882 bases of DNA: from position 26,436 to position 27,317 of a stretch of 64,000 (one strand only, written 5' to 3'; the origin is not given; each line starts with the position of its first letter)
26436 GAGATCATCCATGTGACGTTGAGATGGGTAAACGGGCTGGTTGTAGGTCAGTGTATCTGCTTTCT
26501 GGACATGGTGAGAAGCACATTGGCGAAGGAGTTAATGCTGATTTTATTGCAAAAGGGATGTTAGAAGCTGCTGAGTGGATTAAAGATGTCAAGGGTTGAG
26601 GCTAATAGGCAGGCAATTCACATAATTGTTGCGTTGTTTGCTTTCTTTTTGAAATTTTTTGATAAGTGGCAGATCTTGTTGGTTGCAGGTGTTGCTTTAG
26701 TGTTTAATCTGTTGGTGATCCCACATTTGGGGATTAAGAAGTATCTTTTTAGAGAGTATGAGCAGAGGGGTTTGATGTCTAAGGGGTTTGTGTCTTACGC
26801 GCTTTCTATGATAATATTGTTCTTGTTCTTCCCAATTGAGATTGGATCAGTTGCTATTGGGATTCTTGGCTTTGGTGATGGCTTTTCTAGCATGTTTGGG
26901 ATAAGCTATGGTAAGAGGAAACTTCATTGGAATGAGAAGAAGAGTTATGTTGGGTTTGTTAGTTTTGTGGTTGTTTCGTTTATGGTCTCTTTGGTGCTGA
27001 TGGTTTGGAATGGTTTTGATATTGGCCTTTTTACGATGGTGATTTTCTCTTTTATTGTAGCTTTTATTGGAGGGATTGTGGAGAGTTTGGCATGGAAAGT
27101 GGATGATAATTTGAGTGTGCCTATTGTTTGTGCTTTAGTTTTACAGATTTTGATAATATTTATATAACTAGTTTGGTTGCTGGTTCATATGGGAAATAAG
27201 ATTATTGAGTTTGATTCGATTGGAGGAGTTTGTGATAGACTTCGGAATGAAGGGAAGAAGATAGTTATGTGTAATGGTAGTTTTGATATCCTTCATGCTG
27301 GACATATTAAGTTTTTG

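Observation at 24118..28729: ADP-heptose biosynthesis and transfer operon in a DPANN archaeon, with a dolichol/phytol-kinase-family gene inserted in it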

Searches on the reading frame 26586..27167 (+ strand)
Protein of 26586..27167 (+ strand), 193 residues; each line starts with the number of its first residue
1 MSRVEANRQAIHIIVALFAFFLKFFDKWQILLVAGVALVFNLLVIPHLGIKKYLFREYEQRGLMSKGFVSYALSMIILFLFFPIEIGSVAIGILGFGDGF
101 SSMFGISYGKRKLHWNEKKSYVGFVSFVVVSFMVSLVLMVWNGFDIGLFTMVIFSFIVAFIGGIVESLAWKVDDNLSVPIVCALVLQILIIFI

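Call 3: search_protein_families(library=pfam, proteins=[window:26586-27167:+], max_evalue=0.01)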
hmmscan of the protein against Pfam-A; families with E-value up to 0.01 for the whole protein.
window:26586-27167:+ (193 aa): 1 family
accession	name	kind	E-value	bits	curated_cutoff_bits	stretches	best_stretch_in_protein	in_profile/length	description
PF09586.16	YfhO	-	0.0076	15.1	28.5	1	111-191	298-379/835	Bacterial membrane protein YfhO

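Call 4: search_protein_families(library=ncbifam, proteins=[window:26586-27167:+], max_evalue=0.01)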
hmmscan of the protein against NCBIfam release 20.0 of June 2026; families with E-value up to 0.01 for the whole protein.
window:26586-27167:+ (193 aa): 1 family
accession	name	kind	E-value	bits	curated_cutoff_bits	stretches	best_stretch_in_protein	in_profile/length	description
NF033634.1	SLATT_1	domain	0.0012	18.8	41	0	107-170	11-77/132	SLATT domain-containing protein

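Call 9: search_solved_structures(query=window:26586-27167:+, max_evalue=10, show_alignments=2)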
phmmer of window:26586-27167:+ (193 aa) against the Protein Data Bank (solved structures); distinct sequences matched with E-value up to 10: 0.

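Call 10: search_protein_families(library=pfam, proteins=[window:26586-27167:+], max_evalue=10)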
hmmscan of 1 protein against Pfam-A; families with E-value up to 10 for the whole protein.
window:26586-27167:+ (193 aa): 2 families
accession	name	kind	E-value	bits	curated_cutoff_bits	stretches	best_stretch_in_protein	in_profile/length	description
PF09586.16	YfhO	-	0.0076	15.1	28.5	1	111-191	298-379/835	Bacterial membrane protein YfhO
PF19389.4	DUF5964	-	0.2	12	25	1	107-142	24-60/60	Family of unknown function (DUF5964)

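Call 11: find_homologous_proteins(query=window:26586-27167:+, max_evalue=0.001)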
Query window:26586-27167:+ (193 aa): 1 proteins with E <= 0.001 among 1078 candidates.
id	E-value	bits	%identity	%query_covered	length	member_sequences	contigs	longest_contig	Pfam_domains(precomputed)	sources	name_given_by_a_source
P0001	9.7e-72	259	100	67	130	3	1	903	-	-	-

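Call 21: predict_structure(protein=window:26586-27167:+)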
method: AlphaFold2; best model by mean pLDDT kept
length: 193 residues; sequences in the alignment: 1
mean_pLDDT: 53.4   pTM: 0.31
mean pLDDT of the five models: 53.4, 50.2, 46.5, 46.4, 46.1
residues with pLDDT >= 90: 0; 70-90: 6; 50-70: 118; < 50: 69
segments of 3 or more residues with pLDDT < 50: 44-46, 49-51, 62-64, 75-79, 81-93, 95-119, 187-193
pLDDT, mean of each block of 10 residues (from residue 1): 61 57 59 59 50 50 49 49 46 47 39 42 57 63 68 65 58 52 49 42
secondary structure, 60 per line:
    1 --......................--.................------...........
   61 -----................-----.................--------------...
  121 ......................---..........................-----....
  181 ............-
elements in order: H3-24 H27-43 H50-60 H66-81 H87-103 H118-142 H146-171 H177-192

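Call 30: search_protein_representatives(protein=window:26586-27167:+)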
Query: 193 residues. Proteins with E-value up to 0.001 (for the whole library): 2419; up to 1e-10: 336; up to 1e-30: 3. The best 150 are listed.
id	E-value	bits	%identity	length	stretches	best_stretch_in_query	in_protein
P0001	3.1e-72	259.0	100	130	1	64-193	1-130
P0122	3.2e-55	203.6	51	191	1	2-190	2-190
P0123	2.9e-31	125.4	33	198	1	2-184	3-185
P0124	1.1e-29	120.3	37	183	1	5-188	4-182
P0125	3.9e-28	115.2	40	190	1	5-190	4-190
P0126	1.1e-27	113.7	36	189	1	5-191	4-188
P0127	4.5e-27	111.8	34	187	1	4-190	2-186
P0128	3.4e-26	108.9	36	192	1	8-192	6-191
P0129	3.4e-25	105.6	42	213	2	4-142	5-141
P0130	4.0e-25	105.4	34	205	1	4-191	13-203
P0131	5.0e-25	105.1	36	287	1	2-190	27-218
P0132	5.5e-25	105.0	34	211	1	3-188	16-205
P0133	5.6e-25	104.9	36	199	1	5-189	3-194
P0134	5.6e-25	104.9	35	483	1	3-188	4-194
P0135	3.5e-24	102.3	38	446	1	5-190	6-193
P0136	2.9e-23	99.3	33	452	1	5-186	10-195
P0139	8.4e-23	97.8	37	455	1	5-183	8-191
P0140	8.8e-23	97.8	37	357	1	5-188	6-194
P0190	6.8e-19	85.1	34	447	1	5-190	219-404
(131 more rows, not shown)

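Call 31: search_protein_families(library=pfam, proteins=[P0122, P0123, P0124, P0131, P0134, P0135, P0136, P0139, P0140, P0190], max_evalue=0.01)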
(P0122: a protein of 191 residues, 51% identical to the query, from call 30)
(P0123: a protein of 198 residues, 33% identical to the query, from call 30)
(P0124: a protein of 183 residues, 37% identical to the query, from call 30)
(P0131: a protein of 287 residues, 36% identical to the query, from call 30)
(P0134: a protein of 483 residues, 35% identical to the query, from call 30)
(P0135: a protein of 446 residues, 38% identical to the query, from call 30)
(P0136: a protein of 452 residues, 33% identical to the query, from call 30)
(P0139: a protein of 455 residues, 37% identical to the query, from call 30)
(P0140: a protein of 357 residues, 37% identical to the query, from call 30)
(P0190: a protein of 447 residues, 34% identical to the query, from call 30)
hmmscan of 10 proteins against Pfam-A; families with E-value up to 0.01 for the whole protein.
P0122 (191 aa): 0 families

P0123 (198 aa): 0 families

P0124 (183 aa): 0 families

P0131 (287 aa): 1 family
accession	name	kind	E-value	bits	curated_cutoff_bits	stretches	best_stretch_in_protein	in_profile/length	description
PF01940.21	DUF92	-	0.00026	20.9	27.5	1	243-287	2-47/251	Integral membrane protein DUF92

P0134 (483 aa): 3 families
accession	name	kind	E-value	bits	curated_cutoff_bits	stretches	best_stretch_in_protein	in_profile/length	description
PF01039.27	Carboxyl_trans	-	2.7e-33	115.8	22.3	1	338-478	274-415/493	Carboxyl transferase domain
PF01940.21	DUF92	-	4.8e-20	72.4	27.5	1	222-348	4-138/251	Integral membrane protein DUF92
PF03255.19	ACCA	-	6.5e-08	32.5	23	1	379-440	133-194/310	Acetyl co-enzyme A carboxylase carboxyltransferase-like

P0135 (446 aa): 2 families
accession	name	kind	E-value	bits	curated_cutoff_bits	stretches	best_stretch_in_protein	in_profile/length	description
PF01940.21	DUF92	-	1.4e-39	136.4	27.5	1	218-421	3-214/251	Integral membrane protein DUF92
PF01769.21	MgtE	-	0.00015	22.4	27.6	1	358-444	40-124/125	Divalent cation transporter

P0136 (452 aa): 1 family
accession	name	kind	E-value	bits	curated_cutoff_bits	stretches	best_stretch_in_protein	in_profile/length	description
PF01940.21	DUF92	-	1.4e-55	188.8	27.5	1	223-441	2-251/251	Integral membrane protein DUF92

P0139 (455 aa): 1 family
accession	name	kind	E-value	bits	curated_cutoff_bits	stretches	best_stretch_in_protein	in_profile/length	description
PF01940.21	DUF92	-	6.7e-45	153.8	27.5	1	222-422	2-210/251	Integral membrane protein DUF92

P0140 (357 aa): 0 families

P0190 (447 aa): 0 families

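Call 32: search_protein_families(library=ncbifam, proteins=[P0122, P0123, P0124, P0131, P0134, P0135, P0136, P0139, P0140, P0190], max_evalue=0.01)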
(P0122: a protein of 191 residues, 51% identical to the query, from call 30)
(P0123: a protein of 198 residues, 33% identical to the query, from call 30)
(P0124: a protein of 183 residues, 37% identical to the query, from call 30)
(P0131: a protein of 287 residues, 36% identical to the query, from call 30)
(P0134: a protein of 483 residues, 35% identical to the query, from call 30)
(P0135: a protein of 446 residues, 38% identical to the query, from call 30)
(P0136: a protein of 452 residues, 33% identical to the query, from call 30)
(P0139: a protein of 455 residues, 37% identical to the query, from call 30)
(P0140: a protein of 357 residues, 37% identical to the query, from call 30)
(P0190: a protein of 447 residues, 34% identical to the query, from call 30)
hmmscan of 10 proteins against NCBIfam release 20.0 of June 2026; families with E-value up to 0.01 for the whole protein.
P0122 (191 aa): 0 families

P0123 (198 aa): 0 families

P0124 (183 aa): 0 families

P0131 (287 aa): 1 family
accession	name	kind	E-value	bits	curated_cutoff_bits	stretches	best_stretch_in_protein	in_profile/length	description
TIGR00297.1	TIGR00297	hypoth_equivalog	0.00031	20.5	205.85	1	242-287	9-54/237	TIGR00297 family protein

P0134 (483 aa): 6 families
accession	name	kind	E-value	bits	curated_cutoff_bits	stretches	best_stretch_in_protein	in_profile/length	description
TIGR01117.1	mmdA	subfamily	8.4e-27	94.1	998.8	1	339-477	296-435/512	methylmalonyl-CoA decarboxylase subunit alpha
TIGR00297.1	TIGR00297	hypoth_equivalog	2.7e-21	76.4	205.85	1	220-354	10-147/237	TIGR00297 family protein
NF041504.1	AccA_sub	subfamily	1.7e-09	37.5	300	1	347-450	40-149/257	carboxyltransferase subunit alpha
TIGR00513.1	accA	equivalog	8.2e-09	35.3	319.3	1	347-441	97-199/321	acetyl-CoA carboxylase carboxyl transferase subunit alpha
NF004344.0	PRK05724.1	equivalog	3e-08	33.3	357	1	379-440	137-198/319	acetyl-CoA carboxylase carboxyltransferase subunit alpha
TIGR00515.1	accD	equivalog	0.0034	16.8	317.45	1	347-400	109-162/285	acetyl-CoA carboxylase, carboxyltransferase subunit beta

P0135 (446 aa): 1 family
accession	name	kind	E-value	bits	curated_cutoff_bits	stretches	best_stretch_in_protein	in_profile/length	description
TIGR00297.1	TIGR00297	hypoth_equivalog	9e-47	159.8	205.85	1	216-443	9-235/237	TIGR00297 family protein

P0136 (452 aa): 1 family
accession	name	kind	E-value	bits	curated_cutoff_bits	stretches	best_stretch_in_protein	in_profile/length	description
TIGR00297.1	TIGR00297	hypoth_equivalog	6.5e-52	176.6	205.85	1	231-447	18-233/237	TIGR00297 family protein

P0139 (455 aa): 1 family
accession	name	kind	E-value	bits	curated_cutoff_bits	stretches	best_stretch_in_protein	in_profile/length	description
TIGR00297.1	TIGR00297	hypoth_equivalog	5.2e-45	154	205.85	1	225-446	13-233/237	TIGR00297 family protein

P0140 (357 aa): 0 families

P0190 (447 aa): 0 families

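Call 34: search_solved_structures(query=A1, max_evalue=10, show_alignments=3)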
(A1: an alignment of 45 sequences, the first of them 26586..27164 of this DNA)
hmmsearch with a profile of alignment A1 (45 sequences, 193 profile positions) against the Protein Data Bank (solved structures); distinct sequences matched with E-value up to 10: 0.

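Call 35: search_protein_families(library=pfam, alignment_id=A1, max_evalue=1)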
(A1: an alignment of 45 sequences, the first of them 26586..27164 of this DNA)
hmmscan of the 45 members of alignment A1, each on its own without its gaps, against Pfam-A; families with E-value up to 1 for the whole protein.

A. member 1, window:26586-27164:+ (193 aa): 2 families
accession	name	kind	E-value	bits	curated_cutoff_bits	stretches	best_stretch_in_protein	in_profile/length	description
PF09586.16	YfhO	-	0.0076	15.1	28.5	1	111-191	298-379/835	Bacterial membrane protein YfhO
PF19389.4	DUF5964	-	0.2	12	25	1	107-142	24-60/60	Family of unknown function (DUF5964)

B. families by the number of members that match (of 45 scanned): 22 families
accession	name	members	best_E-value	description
PF01148.25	CTP_transf_1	9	5e-05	Cytidylyltransferase family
PF24380.1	DUF7536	2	0.041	Family of unknown function (DUF7536)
PF13672.11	PP2C_2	2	0.09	Protein phosphatase 2C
PF12036.14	DUF3522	1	0.0033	Protein of unknown function (DUF3522)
PF09586.16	YfhO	1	0.0076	Bacterial membrane protein YfhO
PF11712.13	Vma12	1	0.029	Endoplasmic reticulum-based factor for assembly of V-ATPase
PF14087.12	DUF4267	1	0.034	Domain of unknown function (DUF4267)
PF14074.11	DUF4257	1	0.04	Protein of unknown function (DUF4257)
PF04515.18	Choline_transpo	1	0.049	Plasma-membrane choline transporter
PF07019.17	EMC6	1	0.073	EMC6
PF21844.1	DUF6903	1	0.12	Family of unknown function (DUF6903)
PF03487.18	IL13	1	0.13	Interleukin-13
PF02588.21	YitT_membrane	1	0.19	Uncharacterised 5xTM membrane BCR, YitT family COG1284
PF19389.4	DUF5964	1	0.2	Family of unknown function (DUF5964)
PF13886.12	TM7S3_TM198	1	0.25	TM7S3/TM198-like domain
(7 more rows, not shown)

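Call 44: find_encoding_contigs(protein=P0123, flank=5000, max_places=2)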
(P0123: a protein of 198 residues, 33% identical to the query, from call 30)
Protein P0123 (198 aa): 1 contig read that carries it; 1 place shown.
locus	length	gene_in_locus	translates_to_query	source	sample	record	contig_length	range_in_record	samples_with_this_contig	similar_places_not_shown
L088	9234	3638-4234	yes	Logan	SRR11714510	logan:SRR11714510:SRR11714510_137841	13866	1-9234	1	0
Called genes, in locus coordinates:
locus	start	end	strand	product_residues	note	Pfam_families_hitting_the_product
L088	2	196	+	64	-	?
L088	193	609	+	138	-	PF14539:DUF4442 (weak), PF03061:4HBT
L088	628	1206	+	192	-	PF13717:Zn_ribbon_4, PF13719:Zn_ribbon_5, PF16697:Yop-YscD_cpl, PF00498:FHA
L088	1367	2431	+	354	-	PF00483:NTP_transferase, PF12804:NTP_transf_3, PF25084:LbH_EIF2B (weak)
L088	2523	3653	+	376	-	PF04015:DUF362, PF12797:Fer4_2 (faint), PF00037:Fer4 (weak), PF12837:Fer4_6 (weak), PF13237:Fer4_10 (weak), PF12838:Fer4_7 (weak), PF13187:Fer4_9 (weak)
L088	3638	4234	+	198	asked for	-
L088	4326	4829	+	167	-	PF01243:PNPOx_N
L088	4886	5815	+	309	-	PF04909:Amidohydro_2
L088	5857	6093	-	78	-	PF13490:zf-HC2 (weak)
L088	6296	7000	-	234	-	PF00005:ABC_tran, PF13304:AAA_21 (faint)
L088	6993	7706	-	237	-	PF00005:ABC_tran, PF13304:AAA_21 (faint), PF12399:BCA_ABC_TP_C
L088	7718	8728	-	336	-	PF02653:BPD_transp_2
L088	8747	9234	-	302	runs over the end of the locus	PF02653:BPD_transp_2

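Call 45: find_encoding_contigs(protein=P0125, flank=5000, max_places=2)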
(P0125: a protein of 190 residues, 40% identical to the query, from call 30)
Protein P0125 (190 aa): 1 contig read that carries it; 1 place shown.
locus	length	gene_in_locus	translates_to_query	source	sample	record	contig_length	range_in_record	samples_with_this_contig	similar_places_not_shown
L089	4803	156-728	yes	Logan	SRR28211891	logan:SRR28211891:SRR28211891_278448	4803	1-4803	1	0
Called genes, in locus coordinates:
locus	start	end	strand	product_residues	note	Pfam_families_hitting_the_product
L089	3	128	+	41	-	?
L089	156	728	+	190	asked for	-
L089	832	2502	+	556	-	PF14306:PUA_2, PF01747:ATP-sulfurylase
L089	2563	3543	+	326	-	PF01384:PHO4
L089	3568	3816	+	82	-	PF01206:TusA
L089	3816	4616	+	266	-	PF01940:DUF92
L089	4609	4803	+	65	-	?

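Call 46: predict_structure(alignment_id=A1)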
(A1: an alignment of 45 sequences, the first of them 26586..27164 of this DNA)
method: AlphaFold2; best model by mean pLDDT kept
length: 193 residues; sequences in the alignment: 45
mean_pLDDT: 96.6   pTM: 0.91
mean pLDDT of the five models: 96.6, 96.5, 96.4, 96.3, 96.2
residues with pLDDT >= 90: 189; 70-90: 4; 50-70: 0; < 50: 0
segments of 3 or more residues with pLDDT < 50: none
pLDDT, mean of each block of 10 residues (from residue 1): 91 95 98 97 94 93 92 98 98 98 97 98 98 99 98 99 98 97 98 96
secondary structure, 60 per line:
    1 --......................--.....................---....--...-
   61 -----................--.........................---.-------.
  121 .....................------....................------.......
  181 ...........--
elements in order: H3-24 H27-47 H51-54 H66-81 H84-108 H121-141 H148-167 H174-191

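Call 49: fold_search(model_id=the predicted structure, library=pdb)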
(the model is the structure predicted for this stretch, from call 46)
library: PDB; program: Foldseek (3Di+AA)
matches with E <= 10: 213; with E <= 0.001: 0
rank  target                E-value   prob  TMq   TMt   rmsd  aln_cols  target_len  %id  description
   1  5wtr_C                3.5e-01  0.47  0.31  0.31  10.5       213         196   14  Crystal structure of a prokaryotic TRIC channel in 0.5 M KCl (released 2017-04-05)
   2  7yu4                  7.1e-01  0.20  0.26  0.22  12.2       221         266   14  Human Lysophosphatidic Acid Receptor 1-Gi complex bound to ONO-0740556, focused on receptor (released 2022-10-05)
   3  2onk_C                8.1e-01  0.12  0.22  0.18  17.9       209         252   11  ABC transporter ModBC in complex with its binding protein ModA (released 2007-03-06)
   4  4q2g_B                8.9e-01  0.60  0.43  0.32  13.1       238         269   15  CRYSTAL STRUCTURE OF AN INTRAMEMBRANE CDP-DAG SYNTHETASE CENTRAL FOR PHOSPHOLIPID BIOSYNTHESIS (S200C/S223C, inactive  (released 2014-07-02)
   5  9uwl_A                1.0e+00  0.10  0.19  0.16  13.1       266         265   12  Cryo-EM structure of human V1aR bound with SRX246 at a resolution of 2.6 angstrom (released 2026-02-04)
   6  9kvx_A                1.0e+00  0.10  0.19  0.14  17.6       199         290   11  Cryo-EM structure of SLC30A10 in Mn2+-bound state, determined in inward-facing conformation (released 2025-10-15)
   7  9kvy_B                1.4e+00  0.08  0.19  0.14  14.7       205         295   14  Cryo-EM structure of SLC30A10, determined in asymmetric conformations-one subunit in an inward-facing Mn2+-bound and t (released 2025-10-15)
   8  3ibx_D                1.4e+00  0.15  0.25  0.23  14.0       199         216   12  Crystal structure of F47Y variant of TenA (HP1287) from Helicobacter pylori (released 2009-11-17)
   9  7aky                  1.4e+00  0.11  0.24  0.22  12.0       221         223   11  Crystal structure of the viral rhodopsin OLPVR1 in P21212 space group (released 2020-11-25)
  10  7wu3_R                1.4e+00  0.07  0.17  0.13  16.4       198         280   11  Cryo-EM structure of the adhesion GPCR ADGRF1 in complex with miniGs (released 2022-04-27)
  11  6w2y_B                1.6e+00  0.13  0.26  0.12  12.2       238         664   10  CryoEM Structure of GABAB1b Homodimer (released 2020-07-01)
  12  6z5u_A                1.6e+00  0.11  0.26  0.22  15.4       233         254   13  Cryo-EM structure of the A. baumannii MlaBDEF complex bound to APPNHP (released 2021-05-05)
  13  9g9m_A                1.6e+00  0.09  0.23  0.12  18.6       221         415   11  Lipid III flippase WzxE with NB10 and NB7 nanobodies in outward-facing conformation - crystal 1 (released 2025-01-22)
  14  2rd3_A                1.8e+00  0.15  0.31  0.28  10.9       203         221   11  Crystal structure of TenA homologue (HP1287) from Helicobacter pylori (released 2008-09-30)
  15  2brd                  1.8e+00  0.13  0.28  0.26  11.1       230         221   12  CRYSTAL STRUCTURE OF BACTERIORHODOPSIN IN PURPLE MEMBRANE (released 1996-06-10)
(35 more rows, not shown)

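Call 52: find_homologous_proteins(query=A1, max_evalue=0.001)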
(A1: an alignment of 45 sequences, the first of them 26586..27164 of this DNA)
Query A1 (45 sequences) (193 aa, profile of the alignment): 22 proteins with E <= 0.001 among 8000 candidates.
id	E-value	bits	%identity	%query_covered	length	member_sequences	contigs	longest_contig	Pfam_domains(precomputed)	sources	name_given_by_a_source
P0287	1.4e-61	226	37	96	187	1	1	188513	-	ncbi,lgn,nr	ncbi:MAG: hypothetical protein HUU49_03700 [Candidatus Buchananbacteria bacterium]|nr:hypothetical p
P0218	1.2e-54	203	28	96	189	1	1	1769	-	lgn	-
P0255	2.3e-50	189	28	96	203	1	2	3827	-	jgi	jgi:dolichol kinase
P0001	1.4e-39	154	100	67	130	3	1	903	-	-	-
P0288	5.2e-30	123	29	94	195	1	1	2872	-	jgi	jgi:dolichol kinase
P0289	1.0e-29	122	28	95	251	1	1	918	-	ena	-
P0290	2.7e-29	120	29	92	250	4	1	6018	-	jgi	jgi:phytol kinase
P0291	7.1e-25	106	27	94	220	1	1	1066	-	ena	-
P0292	4.3e-22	97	27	92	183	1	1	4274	-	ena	-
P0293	2.8e-21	94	29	98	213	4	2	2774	-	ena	-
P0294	3.8e-20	91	33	68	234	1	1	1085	-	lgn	-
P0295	4.7e-18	84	28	71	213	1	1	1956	-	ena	-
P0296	1.0e-17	83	24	49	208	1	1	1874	-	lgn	-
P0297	5.2e-16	77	31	56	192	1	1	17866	-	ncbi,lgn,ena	-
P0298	2.9e-13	68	24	49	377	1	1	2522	-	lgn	-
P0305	2.0e-6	46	25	58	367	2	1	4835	PF01148.26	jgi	-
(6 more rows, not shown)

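Call 79: find_related_loci(query=window:26586-27164:+, collection=metagenome_contigs, flank=5000)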
Query window:26586-27164:+ (193 aa) in metagenome_contigs; peptide patterns used: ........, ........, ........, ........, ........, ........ (x = any residue, [..] = any of these).
599 stretches matched a pattern, but none encodes a relative of the query by tblastn (E <= 1e-3).

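Call 81: find_related_loci(query=A3, collection=metagenome_contigs, flank=5000)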
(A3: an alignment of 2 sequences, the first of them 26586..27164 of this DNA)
Query A3 (193 aa) in metagenome_contigs; peptide patterns used: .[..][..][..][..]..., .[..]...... (x = any residue, [..] = any of these).
443 stretches matched a pattern; 5 encode a relative of the query (tblastn E <= 1e-3); 5 distinct loci.
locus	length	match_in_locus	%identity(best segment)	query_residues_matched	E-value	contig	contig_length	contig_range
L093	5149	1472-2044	51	1-191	3e-56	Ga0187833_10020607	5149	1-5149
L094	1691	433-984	32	5-189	5e-16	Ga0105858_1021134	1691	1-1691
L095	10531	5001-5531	32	5-188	3e-14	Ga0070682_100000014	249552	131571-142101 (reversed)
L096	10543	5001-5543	27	4-187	5e-13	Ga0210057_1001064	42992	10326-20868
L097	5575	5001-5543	27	4-187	5e-13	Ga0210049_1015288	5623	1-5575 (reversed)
